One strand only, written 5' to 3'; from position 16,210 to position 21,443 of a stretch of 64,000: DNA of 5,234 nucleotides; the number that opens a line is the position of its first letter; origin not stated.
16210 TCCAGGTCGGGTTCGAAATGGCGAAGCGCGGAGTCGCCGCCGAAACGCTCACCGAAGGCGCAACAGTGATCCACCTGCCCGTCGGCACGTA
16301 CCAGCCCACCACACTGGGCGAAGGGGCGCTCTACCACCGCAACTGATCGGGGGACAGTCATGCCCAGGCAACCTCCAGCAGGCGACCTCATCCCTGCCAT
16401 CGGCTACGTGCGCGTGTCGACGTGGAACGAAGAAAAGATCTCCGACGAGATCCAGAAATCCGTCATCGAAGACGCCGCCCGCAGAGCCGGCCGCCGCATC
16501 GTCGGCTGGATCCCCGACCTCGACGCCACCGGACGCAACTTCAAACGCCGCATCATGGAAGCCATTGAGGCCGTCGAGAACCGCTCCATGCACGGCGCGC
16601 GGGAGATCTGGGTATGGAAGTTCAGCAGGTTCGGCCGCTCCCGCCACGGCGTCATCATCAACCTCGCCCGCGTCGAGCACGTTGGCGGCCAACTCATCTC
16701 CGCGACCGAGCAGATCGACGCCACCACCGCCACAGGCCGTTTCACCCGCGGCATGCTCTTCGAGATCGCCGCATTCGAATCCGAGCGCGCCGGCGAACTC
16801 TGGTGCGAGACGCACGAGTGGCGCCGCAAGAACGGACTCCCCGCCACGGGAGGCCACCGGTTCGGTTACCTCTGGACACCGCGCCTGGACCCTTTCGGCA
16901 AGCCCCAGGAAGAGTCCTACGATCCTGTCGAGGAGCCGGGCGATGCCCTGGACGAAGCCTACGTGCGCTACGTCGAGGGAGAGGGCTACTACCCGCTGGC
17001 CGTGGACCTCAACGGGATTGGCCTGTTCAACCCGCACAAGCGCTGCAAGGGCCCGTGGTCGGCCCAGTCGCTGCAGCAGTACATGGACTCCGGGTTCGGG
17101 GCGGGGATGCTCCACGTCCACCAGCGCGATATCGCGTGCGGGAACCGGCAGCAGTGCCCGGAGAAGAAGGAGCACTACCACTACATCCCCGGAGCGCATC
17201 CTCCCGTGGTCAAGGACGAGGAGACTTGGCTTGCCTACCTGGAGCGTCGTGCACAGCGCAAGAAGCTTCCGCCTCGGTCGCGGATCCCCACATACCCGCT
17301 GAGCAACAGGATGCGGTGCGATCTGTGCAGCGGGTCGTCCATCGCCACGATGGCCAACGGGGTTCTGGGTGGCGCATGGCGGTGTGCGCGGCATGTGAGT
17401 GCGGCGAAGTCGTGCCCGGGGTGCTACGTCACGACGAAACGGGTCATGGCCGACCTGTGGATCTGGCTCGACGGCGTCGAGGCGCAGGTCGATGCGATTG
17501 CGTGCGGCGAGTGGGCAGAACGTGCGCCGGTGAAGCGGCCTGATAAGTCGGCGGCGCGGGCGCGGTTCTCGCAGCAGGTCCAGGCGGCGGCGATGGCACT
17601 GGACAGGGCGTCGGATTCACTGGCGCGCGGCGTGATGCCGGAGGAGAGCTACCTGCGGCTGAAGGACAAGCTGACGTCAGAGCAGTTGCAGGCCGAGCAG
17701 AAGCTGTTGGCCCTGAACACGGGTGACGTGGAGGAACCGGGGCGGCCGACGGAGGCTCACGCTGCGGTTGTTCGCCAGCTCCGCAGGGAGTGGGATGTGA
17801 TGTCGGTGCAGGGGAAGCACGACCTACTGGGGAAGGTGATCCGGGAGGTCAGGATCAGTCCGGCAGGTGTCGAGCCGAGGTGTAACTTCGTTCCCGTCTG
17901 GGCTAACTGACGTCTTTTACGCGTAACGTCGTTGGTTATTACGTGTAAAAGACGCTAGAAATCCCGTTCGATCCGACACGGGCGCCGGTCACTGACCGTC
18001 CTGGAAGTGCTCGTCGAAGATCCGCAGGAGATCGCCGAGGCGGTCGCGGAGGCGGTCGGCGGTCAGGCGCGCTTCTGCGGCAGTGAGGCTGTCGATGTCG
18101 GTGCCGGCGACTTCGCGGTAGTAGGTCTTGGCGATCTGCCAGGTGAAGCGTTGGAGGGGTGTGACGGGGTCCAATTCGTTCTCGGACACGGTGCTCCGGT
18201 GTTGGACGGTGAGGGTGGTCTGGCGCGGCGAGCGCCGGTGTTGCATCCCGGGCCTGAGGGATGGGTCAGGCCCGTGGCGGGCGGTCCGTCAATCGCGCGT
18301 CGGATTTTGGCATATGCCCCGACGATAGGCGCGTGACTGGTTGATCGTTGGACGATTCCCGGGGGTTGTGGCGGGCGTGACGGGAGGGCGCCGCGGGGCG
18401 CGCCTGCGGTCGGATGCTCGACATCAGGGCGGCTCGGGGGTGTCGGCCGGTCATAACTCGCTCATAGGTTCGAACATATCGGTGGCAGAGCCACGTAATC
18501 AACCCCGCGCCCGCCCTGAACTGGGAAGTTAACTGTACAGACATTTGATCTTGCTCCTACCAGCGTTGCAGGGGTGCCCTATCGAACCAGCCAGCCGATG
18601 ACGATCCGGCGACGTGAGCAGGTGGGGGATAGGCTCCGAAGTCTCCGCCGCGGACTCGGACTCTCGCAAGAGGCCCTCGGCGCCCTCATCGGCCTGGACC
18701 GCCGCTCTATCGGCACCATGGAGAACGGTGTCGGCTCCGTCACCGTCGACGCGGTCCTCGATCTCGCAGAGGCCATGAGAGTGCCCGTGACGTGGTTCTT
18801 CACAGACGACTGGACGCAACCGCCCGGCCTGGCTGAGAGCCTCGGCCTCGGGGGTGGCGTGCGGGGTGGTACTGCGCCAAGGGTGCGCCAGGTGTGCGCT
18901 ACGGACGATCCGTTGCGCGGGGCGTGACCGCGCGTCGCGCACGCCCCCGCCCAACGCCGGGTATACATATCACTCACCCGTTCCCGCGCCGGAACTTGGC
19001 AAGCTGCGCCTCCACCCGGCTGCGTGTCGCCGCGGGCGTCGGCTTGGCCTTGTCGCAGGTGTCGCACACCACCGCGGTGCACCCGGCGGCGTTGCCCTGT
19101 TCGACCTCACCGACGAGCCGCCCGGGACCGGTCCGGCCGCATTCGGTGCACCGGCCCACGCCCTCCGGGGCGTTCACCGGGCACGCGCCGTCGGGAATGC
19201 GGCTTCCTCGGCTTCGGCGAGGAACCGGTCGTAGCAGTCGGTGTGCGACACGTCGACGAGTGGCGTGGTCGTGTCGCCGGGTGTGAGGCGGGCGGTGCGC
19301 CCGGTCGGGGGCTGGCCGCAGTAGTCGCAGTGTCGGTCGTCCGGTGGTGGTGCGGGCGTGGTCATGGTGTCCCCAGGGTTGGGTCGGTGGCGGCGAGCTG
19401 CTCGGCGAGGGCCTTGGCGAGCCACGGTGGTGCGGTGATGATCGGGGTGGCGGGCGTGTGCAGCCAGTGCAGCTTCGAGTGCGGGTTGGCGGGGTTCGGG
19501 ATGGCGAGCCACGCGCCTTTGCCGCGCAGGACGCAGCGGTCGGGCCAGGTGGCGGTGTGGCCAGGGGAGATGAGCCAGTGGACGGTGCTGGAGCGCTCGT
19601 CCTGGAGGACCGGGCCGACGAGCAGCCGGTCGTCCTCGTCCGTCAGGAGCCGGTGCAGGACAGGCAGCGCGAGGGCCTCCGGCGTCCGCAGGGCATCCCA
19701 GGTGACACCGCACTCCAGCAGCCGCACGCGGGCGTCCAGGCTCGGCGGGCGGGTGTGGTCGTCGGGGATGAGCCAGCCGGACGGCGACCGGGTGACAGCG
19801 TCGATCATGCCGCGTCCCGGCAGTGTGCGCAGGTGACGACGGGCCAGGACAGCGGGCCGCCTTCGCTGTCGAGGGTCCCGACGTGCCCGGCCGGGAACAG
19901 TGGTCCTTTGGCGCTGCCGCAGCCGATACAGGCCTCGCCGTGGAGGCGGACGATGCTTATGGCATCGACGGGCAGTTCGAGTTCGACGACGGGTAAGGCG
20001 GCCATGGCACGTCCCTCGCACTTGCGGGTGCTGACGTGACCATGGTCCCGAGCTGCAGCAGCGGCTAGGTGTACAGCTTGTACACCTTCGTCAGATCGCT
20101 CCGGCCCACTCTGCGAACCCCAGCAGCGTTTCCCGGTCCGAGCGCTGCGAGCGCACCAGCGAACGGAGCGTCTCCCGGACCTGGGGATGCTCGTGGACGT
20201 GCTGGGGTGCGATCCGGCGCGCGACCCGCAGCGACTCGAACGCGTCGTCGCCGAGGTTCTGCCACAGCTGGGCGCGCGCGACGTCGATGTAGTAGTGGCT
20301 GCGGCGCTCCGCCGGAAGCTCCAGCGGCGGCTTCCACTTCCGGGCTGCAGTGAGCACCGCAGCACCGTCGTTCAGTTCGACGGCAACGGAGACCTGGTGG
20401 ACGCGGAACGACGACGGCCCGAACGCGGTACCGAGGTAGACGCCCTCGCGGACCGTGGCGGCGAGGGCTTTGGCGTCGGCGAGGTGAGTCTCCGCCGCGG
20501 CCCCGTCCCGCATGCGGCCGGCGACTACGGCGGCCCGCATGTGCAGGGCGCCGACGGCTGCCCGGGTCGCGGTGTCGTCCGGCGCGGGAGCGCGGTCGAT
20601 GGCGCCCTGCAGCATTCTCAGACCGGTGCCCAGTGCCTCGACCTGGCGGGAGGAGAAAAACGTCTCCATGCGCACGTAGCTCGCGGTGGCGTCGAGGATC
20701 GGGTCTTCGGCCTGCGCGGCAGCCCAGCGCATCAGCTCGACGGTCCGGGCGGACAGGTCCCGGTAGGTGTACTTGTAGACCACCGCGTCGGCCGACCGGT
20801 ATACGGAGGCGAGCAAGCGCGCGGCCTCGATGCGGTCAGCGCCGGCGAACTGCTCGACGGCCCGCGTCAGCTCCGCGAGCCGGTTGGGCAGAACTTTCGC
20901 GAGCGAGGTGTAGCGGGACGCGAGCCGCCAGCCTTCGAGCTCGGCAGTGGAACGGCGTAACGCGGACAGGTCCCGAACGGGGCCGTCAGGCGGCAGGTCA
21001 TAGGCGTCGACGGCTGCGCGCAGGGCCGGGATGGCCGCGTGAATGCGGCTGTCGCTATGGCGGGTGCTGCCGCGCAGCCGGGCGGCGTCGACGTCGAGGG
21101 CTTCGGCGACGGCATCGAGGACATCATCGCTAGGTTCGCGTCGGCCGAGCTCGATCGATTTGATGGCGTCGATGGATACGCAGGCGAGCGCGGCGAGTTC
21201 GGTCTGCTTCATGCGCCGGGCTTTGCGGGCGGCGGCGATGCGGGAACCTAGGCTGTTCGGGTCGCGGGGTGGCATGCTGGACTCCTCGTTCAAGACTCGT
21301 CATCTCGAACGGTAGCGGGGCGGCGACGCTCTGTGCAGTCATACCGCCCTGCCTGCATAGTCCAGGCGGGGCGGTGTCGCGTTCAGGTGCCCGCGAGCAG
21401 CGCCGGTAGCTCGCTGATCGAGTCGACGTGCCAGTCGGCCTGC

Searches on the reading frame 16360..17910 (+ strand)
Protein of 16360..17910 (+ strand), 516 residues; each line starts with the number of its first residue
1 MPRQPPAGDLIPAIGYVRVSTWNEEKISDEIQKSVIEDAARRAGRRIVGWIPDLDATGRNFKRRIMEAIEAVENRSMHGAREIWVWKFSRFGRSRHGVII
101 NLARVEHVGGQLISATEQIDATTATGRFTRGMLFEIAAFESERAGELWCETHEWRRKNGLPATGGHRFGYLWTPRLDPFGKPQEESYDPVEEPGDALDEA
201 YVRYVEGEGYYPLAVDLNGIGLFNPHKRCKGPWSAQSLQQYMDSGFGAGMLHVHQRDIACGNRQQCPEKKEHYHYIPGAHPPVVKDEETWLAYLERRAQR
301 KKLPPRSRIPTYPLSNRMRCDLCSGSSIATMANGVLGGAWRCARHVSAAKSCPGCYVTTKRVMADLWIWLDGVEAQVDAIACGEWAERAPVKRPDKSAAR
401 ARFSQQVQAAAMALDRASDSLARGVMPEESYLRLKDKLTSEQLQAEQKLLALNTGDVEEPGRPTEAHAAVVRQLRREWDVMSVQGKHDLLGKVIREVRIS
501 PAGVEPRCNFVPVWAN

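Call 41: search_protein_families(library=pfam, proteins=[window:16360-17910:+], max_evalue=0.001)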
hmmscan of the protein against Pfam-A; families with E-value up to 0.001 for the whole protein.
window:16360-17910:+ (516 aa): 2 families
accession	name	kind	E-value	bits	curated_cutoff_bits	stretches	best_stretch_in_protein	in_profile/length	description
PF00239.26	Resolvase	-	1.7e-17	64.3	23.3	1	13-159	1-143/145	Resolvase, N terminal domain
PF07508.19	Recombinase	-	1e-05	26.1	21.1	1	197-299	7-101/102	Recombinase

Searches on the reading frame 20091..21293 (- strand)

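Call 74: search_protein_families(library=padloc, proteins=[window:20091-21293:-], max_evalue=0.01)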
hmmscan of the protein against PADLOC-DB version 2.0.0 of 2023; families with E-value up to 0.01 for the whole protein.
window:20091-21293:- (400 aa): 12 families
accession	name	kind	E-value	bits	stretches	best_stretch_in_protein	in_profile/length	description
PDLC02926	HTH_VI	-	1.7e-09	35.8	1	15-71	2-58/92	-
PDLC03952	RmrA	-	2.2e-07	28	1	17-67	25-75/395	-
PDLC03949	RmrA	-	3.5e-07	27.4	1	17-73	5-61/363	-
PDLC04142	capH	-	7.7e-07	28.1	1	13-81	5-73/103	capH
PDLC03955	RmrA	-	1.3e-06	25.9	1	17-92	23-98/371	-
PDLC03946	RmrA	-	4.2e-05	20.5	1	17-68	5-56/357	-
PDLC03953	RmrA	-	0.00017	18.9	1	14-68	5-59/373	-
PDLC03947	RmrA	-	0.00017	18.5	1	14-68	11-65/383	-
PDLC03948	RmrA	-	0.00052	17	1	16-68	10-62/397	-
PDLC03951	RmrA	-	0.0018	15.3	1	17-73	11-67/400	-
PDLC03956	RmrA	-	0.0025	14.9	1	14-71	8-66/399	-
PDLC03954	RmrA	-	0.0034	14.4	1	16-71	12-67/380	-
